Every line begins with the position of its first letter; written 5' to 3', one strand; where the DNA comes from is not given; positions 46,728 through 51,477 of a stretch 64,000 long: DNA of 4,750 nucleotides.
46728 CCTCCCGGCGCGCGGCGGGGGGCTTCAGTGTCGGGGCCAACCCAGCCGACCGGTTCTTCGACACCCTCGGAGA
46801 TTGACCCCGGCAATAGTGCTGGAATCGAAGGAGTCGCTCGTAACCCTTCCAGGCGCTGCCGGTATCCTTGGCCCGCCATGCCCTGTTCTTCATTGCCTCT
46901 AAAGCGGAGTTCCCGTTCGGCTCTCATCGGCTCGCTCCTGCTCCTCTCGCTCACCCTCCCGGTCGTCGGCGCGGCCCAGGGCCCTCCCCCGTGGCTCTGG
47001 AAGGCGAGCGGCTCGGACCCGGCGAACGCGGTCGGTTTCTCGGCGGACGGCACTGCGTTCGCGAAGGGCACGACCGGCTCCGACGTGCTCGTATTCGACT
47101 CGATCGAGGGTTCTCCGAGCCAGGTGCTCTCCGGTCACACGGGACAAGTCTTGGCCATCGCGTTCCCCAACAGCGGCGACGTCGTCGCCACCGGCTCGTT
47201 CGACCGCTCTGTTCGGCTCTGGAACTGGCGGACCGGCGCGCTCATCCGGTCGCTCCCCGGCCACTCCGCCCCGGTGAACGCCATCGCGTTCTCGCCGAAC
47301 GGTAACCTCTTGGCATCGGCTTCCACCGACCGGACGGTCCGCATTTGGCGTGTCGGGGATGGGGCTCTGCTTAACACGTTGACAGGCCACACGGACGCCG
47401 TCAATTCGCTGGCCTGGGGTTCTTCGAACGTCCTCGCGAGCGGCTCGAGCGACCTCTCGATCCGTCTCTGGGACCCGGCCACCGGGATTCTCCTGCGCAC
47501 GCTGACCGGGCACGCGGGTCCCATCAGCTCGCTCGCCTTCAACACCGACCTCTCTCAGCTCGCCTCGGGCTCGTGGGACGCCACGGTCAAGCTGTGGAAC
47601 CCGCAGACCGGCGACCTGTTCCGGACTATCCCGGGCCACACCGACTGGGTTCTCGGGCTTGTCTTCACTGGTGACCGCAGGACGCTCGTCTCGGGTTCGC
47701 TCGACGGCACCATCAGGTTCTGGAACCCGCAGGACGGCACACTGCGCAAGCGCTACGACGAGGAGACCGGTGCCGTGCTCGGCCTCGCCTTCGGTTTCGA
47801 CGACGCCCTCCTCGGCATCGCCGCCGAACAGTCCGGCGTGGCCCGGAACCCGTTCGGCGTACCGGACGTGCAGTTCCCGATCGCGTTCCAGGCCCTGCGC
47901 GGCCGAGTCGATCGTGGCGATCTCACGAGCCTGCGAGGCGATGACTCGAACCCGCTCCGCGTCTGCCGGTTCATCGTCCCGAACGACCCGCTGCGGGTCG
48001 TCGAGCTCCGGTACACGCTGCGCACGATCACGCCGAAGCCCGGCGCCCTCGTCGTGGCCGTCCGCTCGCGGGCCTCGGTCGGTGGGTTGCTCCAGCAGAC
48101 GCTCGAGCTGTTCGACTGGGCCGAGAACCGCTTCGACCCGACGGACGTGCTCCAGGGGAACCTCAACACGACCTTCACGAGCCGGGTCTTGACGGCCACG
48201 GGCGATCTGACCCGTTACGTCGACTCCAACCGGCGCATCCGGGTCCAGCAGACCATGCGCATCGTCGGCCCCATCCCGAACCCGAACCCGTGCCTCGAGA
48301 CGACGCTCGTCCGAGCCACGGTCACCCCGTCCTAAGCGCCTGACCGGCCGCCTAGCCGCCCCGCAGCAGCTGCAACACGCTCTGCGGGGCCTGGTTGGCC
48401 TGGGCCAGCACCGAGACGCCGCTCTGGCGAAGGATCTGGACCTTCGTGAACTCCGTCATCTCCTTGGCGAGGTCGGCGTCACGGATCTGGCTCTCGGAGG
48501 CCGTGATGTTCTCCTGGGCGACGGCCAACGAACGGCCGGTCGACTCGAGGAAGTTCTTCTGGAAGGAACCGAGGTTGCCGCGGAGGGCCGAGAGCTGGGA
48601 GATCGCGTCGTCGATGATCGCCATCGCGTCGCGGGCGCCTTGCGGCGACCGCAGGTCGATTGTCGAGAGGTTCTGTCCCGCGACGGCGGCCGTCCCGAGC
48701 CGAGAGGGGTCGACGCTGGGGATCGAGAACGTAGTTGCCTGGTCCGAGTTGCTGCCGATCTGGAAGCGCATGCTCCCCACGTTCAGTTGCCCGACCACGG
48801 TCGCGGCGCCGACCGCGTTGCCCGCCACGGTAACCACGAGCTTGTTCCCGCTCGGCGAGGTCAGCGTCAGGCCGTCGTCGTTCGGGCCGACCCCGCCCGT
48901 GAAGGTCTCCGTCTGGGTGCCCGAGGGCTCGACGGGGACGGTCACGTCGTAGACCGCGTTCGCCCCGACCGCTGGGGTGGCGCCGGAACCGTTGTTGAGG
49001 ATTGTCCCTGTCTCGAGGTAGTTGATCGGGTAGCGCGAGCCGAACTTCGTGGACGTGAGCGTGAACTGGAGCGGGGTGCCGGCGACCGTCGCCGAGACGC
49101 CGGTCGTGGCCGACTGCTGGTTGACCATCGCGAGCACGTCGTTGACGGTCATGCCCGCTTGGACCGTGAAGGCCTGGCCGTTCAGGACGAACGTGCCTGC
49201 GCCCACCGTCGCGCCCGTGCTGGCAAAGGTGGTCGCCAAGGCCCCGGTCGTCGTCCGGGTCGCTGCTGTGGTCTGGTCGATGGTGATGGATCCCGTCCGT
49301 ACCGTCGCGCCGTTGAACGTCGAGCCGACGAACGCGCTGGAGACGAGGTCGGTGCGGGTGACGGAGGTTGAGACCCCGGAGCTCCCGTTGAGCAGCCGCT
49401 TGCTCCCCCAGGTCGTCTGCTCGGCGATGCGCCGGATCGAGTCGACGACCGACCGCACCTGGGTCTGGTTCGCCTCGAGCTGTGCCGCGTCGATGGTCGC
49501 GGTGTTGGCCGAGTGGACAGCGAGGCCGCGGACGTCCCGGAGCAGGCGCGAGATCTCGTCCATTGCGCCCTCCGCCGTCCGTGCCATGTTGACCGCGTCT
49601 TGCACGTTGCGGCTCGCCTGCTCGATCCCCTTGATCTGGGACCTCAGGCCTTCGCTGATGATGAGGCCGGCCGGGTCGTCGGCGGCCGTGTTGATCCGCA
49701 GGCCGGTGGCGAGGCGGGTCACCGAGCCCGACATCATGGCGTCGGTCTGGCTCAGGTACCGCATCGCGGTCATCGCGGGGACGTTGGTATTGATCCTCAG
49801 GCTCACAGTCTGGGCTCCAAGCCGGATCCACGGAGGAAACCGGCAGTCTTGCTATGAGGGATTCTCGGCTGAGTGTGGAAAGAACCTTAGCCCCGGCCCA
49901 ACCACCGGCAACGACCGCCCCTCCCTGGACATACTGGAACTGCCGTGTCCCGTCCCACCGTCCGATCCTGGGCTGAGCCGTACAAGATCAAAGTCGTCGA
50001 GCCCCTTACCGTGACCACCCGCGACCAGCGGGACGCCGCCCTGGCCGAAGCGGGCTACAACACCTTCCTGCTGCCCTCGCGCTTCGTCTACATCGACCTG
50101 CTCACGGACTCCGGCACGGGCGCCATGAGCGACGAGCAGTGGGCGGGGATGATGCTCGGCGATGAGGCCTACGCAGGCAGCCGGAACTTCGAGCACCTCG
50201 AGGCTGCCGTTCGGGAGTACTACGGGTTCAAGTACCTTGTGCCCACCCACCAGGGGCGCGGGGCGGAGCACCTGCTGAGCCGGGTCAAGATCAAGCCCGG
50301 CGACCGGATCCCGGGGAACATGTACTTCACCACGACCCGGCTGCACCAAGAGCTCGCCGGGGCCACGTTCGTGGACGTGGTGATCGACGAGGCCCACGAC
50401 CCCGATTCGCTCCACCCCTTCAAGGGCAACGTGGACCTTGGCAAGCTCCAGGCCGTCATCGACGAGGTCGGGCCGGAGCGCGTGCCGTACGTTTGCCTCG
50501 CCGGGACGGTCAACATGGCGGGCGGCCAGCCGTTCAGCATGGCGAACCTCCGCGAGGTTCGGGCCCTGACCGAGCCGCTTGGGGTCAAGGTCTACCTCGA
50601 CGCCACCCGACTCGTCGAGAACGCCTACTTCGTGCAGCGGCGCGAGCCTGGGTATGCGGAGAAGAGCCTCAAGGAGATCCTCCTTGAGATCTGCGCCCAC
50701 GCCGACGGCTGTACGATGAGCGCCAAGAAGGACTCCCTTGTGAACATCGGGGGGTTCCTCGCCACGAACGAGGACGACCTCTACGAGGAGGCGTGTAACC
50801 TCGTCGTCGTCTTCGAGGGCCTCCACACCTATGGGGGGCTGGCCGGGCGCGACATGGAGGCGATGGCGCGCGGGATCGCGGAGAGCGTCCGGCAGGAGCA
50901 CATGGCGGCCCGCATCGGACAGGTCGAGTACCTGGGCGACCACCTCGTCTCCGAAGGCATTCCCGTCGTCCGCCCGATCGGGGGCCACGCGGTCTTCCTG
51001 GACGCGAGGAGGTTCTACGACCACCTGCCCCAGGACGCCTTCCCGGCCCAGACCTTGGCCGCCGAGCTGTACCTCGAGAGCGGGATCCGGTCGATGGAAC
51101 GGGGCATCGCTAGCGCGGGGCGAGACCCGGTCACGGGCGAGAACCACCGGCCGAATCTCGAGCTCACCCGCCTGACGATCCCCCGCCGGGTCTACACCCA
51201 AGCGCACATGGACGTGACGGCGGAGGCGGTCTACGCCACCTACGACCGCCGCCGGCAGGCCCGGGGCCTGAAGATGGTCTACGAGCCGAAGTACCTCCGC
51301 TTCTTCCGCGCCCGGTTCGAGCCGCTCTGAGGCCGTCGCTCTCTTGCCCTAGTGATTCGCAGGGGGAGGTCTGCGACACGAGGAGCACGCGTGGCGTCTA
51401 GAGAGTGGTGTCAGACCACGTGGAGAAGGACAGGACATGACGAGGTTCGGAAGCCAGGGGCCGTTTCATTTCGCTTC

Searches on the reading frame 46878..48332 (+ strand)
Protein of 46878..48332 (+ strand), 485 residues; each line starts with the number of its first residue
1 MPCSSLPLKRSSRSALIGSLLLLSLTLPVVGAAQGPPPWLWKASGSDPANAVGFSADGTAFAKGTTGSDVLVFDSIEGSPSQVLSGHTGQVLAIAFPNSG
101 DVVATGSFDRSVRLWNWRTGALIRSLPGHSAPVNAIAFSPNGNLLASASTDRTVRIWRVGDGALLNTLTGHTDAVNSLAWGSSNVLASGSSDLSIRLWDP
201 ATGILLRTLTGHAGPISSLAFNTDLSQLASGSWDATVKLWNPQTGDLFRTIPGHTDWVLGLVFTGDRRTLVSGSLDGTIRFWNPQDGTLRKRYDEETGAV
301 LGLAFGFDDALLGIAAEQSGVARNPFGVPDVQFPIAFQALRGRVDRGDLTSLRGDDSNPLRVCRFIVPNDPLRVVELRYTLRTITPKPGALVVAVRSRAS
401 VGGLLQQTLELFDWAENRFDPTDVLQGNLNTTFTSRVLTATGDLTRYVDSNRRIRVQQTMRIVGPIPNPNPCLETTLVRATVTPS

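Call 7: search_protein_families(library=pfam, proteins=[window:46878-48332:+], max_evalue=1)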
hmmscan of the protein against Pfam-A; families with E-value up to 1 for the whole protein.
window:46878-48332:+ (485 aa): 53 families (the best 25 are shown)
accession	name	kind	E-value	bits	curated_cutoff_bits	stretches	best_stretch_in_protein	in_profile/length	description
PF25173.1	Beta-prop_WDR3_1st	-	6.3e-93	310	154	3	112-283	11-183/184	WDR3 first beta-propeller domain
PF00400.38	WD40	-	2.5e-57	189.3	27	5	121-157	2-38/39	WD domain, G-beta repeat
PF25174.1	Beta-prop_THOC3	-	1.6e-53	181.9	305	3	47-180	130-262/272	THOC3 beta-propeller domain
PF24807.1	WD40_CDC20-Fz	-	1.8e-49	169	200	2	134-295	55-220/292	CDC20/Fizzy WD40 domain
PF25175.1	Beta-prop_WDR5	-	4.6e-44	151.3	250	2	133-291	13-172/296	WDR5 beta-propeller domain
PF24814.1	WD40_Prp19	-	1.9e-41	142.4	320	3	46-182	135-270/281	Prp19 WD40 domain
PF24817.1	WD40_WDHD1_1st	-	2.7e-37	129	109.9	4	100-170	98-168/291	WDHD1 first WD40 domain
PF25047.1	Beta-prop_TEP1_2nd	-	5.3e-35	121.2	89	3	125-219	85-183/255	TEP-1 second beta-propeller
PF25391.1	WD40_Gbeta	-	6.2e-33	114.6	150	3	72-158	168-254/340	G protein beta WD-40 repeat protein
PF25168.1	Beta-prop_WDR36-Utp21_2nd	-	3.1e-30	106.1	84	4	147-247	174-274/335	WDR36/Utp21 second beta-propeller domain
PF25172.1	Beta-prop_WDR3_2nd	-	6.5e-30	104.8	140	2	82-199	169-287/293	WDR3 second beta-propeller domain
PF24805.1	EIF3I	-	1.5e-27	97.1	200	3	126-208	6-89/324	EIF3I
PF24796.1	WDR55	-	6.5e-26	91.5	200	3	90-283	9-207/296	WDR55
PF23414.1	Beta-prop_EML_2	-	1.3e-25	90.8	90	2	135-290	3-159/266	Echinoderm microtubule-associated protein second beta-propeller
PF24105.1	Beta-prop_CAF1B_HIR1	-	6e-24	85.1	80.5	5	125-159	65-99/383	CAF1B/HIR1 beta-propeller domain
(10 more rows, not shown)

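Call 8: search_protein_families(library=ncbifam, proteins=[window:46878-48332:+], max_evalue=1)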
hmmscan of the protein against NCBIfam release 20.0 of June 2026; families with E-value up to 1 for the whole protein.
window:46878-48332:+ (485 aa): 0 families

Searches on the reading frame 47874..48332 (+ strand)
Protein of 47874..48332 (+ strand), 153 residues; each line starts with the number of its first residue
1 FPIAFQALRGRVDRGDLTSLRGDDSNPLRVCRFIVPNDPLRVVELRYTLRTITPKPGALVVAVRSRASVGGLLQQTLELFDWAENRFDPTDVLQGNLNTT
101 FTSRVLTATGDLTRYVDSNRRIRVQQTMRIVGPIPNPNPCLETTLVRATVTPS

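Call 94: search_protein_families(library=pfam, proteins=[window:47874-48332:+], max_evalue=10)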
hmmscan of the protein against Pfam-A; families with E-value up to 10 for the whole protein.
window:47874-48332:+ (153 aa): 1 family
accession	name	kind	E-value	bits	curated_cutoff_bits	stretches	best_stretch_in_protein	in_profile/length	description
PF22959.3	Ig_NUP210_15th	-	0.0027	17.7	27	1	56-112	27-83/102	NUP210 Ig-like domain 15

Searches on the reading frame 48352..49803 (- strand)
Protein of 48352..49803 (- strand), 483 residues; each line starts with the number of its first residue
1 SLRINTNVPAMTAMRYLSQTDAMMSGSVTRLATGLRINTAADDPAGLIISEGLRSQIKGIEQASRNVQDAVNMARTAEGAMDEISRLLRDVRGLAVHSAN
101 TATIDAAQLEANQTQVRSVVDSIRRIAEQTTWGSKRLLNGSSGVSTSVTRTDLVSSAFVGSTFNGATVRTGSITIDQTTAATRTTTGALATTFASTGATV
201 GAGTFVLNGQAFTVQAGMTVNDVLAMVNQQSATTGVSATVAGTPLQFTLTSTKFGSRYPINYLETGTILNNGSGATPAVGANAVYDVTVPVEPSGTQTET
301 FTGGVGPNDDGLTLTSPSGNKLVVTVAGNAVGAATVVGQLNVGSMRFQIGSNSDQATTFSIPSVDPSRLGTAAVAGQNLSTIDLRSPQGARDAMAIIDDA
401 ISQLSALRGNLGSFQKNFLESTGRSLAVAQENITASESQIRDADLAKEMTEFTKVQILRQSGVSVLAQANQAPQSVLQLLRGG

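Call 90: search_protein_families(library=pfam, proteins=[window:48352-49803:-], max_evalue=0.00001)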
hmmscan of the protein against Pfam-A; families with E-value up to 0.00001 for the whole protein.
window:48352-49803:- (483 aa): 2 families
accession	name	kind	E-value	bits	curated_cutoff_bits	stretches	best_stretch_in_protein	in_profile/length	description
PF00669.25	Flagellin_N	-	5e-32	111.3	26.6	1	4-141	1-137/139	Bacterial flagellin N-terminal helical region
PF00700.27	Flagellin_C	-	6.8e-25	87.6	23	1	394-480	1-86/86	Bacterial flagellin C-terminal helical region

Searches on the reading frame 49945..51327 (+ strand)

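Call 90: search_protein_families(library=pfam, proteins=[window:49945-51327:+], max_evalue=0.00001)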
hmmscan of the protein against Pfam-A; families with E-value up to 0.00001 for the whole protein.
window:49945-51327:+ (461 aa): 1 family
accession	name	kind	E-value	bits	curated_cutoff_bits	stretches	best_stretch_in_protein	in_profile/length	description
PF01212.27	Beta_elim_lyase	-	1.1e-80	271.5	27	1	51-427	1-287/288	Beta-eliminating lyase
